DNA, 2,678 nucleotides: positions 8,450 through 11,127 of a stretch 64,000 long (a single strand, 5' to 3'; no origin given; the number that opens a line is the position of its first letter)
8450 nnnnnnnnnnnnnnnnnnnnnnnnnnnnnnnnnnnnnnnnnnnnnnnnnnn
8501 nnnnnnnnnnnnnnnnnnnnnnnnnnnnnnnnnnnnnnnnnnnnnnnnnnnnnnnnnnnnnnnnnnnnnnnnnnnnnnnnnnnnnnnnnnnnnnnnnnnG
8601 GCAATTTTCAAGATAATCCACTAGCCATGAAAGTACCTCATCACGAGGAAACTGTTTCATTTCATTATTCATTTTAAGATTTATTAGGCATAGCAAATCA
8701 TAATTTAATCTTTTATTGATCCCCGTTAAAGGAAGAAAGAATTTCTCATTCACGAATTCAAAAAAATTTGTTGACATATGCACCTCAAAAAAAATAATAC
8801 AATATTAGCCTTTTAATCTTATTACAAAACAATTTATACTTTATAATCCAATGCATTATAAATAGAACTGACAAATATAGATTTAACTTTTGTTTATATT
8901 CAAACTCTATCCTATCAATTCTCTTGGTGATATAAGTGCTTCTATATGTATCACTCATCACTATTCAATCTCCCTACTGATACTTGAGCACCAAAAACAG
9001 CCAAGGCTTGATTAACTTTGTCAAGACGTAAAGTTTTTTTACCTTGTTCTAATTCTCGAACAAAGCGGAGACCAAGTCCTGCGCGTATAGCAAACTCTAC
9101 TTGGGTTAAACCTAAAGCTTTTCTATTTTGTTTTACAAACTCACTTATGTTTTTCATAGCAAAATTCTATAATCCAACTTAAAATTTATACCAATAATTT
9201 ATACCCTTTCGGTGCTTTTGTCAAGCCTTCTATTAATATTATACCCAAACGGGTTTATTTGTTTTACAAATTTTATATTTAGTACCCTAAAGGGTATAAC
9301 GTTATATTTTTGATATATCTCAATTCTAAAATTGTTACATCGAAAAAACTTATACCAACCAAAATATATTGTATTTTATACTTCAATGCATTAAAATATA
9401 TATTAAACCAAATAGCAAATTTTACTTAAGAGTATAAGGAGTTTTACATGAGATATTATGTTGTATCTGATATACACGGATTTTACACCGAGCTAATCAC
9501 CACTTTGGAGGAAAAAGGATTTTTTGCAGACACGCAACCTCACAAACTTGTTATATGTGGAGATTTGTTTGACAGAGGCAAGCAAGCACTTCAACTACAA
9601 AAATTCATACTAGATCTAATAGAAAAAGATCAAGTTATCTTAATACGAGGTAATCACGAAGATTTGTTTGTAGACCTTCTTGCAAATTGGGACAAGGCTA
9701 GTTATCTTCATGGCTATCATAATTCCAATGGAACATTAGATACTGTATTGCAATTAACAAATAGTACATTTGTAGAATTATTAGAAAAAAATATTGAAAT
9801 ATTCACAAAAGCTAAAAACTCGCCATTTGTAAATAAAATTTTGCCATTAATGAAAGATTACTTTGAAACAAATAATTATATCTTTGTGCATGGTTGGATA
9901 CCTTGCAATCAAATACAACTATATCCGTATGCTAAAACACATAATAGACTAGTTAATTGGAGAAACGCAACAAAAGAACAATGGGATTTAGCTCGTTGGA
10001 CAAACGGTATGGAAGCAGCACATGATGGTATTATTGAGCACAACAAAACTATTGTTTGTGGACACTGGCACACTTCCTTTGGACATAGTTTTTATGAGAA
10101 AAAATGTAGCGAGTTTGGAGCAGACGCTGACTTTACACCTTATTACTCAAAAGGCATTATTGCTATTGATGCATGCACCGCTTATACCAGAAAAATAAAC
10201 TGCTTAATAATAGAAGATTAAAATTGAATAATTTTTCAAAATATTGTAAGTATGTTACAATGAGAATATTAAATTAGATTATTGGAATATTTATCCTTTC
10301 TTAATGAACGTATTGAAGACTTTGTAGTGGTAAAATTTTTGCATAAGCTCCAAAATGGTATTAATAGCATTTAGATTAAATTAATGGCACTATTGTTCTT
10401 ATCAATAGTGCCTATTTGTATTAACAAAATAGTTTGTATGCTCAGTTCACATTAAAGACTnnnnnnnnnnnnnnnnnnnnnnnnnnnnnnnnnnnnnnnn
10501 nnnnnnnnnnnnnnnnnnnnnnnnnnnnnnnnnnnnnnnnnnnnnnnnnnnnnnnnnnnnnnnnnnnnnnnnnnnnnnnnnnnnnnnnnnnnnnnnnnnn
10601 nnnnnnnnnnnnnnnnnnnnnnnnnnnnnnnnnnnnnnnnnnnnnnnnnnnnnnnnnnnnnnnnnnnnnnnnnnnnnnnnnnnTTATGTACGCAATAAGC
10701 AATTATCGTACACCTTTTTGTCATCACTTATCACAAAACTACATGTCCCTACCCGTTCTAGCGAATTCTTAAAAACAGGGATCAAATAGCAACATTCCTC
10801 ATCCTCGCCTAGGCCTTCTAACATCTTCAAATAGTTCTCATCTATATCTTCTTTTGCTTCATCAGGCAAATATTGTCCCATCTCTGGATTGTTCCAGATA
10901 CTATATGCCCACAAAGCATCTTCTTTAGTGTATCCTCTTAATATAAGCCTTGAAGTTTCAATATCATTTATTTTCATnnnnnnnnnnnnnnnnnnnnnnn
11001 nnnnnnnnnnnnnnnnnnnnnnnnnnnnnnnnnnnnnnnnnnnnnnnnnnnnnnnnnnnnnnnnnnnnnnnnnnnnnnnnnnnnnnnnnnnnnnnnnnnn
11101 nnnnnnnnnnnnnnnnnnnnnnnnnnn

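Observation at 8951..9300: Orphan HipB/y4mF-like XRE regulator placed in-line upstream of jetA, with a triple palindrome array: possible transcriptional gate for Wadjet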

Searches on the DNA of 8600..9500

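Call 55: search_rna_families(source=window, start=8600, end=9500, threshold=evalue, max_evalue=1)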
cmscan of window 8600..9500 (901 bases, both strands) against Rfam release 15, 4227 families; matches with E-value up to 1: 0.
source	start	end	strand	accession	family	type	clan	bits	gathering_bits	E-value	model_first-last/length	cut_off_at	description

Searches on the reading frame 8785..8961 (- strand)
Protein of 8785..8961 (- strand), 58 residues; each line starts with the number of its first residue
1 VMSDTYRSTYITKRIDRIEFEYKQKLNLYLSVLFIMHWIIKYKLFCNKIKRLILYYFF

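Call 5: search_protein_families(library=pfam, proteins=[window:8785-8961:-], max_evalue=0.01)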
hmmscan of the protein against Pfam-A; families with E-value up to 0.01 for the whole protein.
window:8785-8961:- (58 aa): 0 families

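Call 6: search_protein_families(library=ncbifam, proteins=[window:8785-8961:-], max_evalue=0.01)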
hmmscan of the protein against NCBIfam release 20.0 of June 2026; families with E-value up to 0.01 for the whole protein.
window:8785-8961:- (58 aa): 0 families

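Call 7: search_protein_families(library=padloc, proteins=[window:8785-8961:-], max_evalue=0.01)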
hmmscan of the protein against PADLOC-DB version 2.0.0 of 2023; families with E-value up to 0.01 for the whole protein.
window:8785-8961:- (58 aa): 0 families

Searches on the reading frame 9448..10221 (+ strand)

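Call 5: search_protein_families(library=pfam, proteins=[window:9448-10221:+], max_evalue=0.01)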
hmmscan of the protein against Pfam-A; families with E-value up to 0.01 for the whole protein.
window:9448-10221:+ (257 aa): 2 families
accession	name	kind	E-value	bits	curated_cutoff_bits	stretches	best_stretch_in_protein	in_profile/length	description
PF00149.33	Metallophos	-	3.6e-16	60.6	21.5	1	1-209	1-190/191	Calcineurin-like phosphoesterase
PF12850.12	Metallophos_2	-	6.3e-05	23.5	27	1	1-209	1-118/154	Calcineurin-like phosphoesterase superfamily domain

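Call 6: search_protein_families(library=ncbifam, proteins=[window:9448-10221:+], max_evalue=0.01)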
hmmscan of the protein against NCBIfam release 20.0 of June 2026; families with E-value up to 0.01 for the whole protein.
window:9448-10221:+ (257 aa): 8 families
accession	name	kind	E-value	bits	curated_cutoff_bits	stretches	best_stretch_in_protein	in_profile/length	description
NF001204.0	PRK00166.1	equivalog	4.4e-12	45.9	176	1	1-86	1-79/276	symmetrical bis(5'-nucleosyl)-tetraphosphatase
NF008516.0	PRK11439.1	equivalog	1e-10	42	326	1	4-87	20-97/218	protein-serine/threonine phosphatase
NF010148.0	PRK13625.1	equivalog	6.2e-10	39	340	1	1-118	1-120/245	bis(5'-nucleosyl)-tetraphosphatase PrpE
NF007425.0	PRK09968.1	equivalog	2.2e-08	34.1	332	1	4-87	18-95/218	protein-serine/threonine phosphatase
TIGR04075.1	bacter_Pnkp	equivalog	2.6e-08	32.5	750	1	5-96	184-286/851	polynucleotide kinase-phosphatase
TIGR00668.1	apaH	equivalog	4.1e-07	29.7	222.85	1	1-79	1-75/279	bis(5'-nucleosyl)-tetraphosphatase (symmetrical) ApaH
TIGR04123.1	P_estr_lig_assc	hypoth_equivalog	1.7e-05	24.3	150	1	26-82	60-119/207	ligase-associated DNA damage response endonuclease PdeM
TIGR00024.1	SbcD_rel_arch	hypoth_equivalog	0.00037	20.3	115.2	1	32-74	60-102/224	putative phosphoesterase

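Call 7: search_protein_families(library=padloc, proteins=[window:9448-10221:+], max_evalue=0.01)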
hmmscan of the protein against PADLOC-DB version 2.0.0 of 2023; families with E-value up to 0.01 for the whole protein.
window:9448-10221:+ (257 aa): 1 family
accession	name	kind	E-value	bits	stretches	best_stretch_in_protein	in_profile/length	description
PDLC04908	PDC-S10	-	0.00014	19.2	1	1-79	10-79/223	-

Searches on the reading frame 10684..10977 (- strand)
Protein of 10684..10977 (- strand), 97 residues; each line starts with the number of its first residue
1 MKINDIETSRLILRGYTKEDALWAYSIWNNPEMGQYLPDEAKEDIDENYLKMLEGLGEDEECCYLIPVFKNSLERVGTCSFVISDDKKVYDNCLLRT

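Call 47: search_protein_families(library=pfam, proteins=[window:10684-10977:-], max_evalue=0.001)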
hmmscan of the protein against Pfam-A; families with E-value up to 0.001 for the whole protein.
window:10684-10977:- (97 aa): 1 family
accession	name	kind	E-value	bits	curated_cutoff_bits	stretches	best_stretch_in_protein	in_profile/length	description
PF13302.13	Acetyltransf_3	-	2e-05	25.7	25.4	1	10-86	1-76/138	Acetyltransferase (GNAT) domain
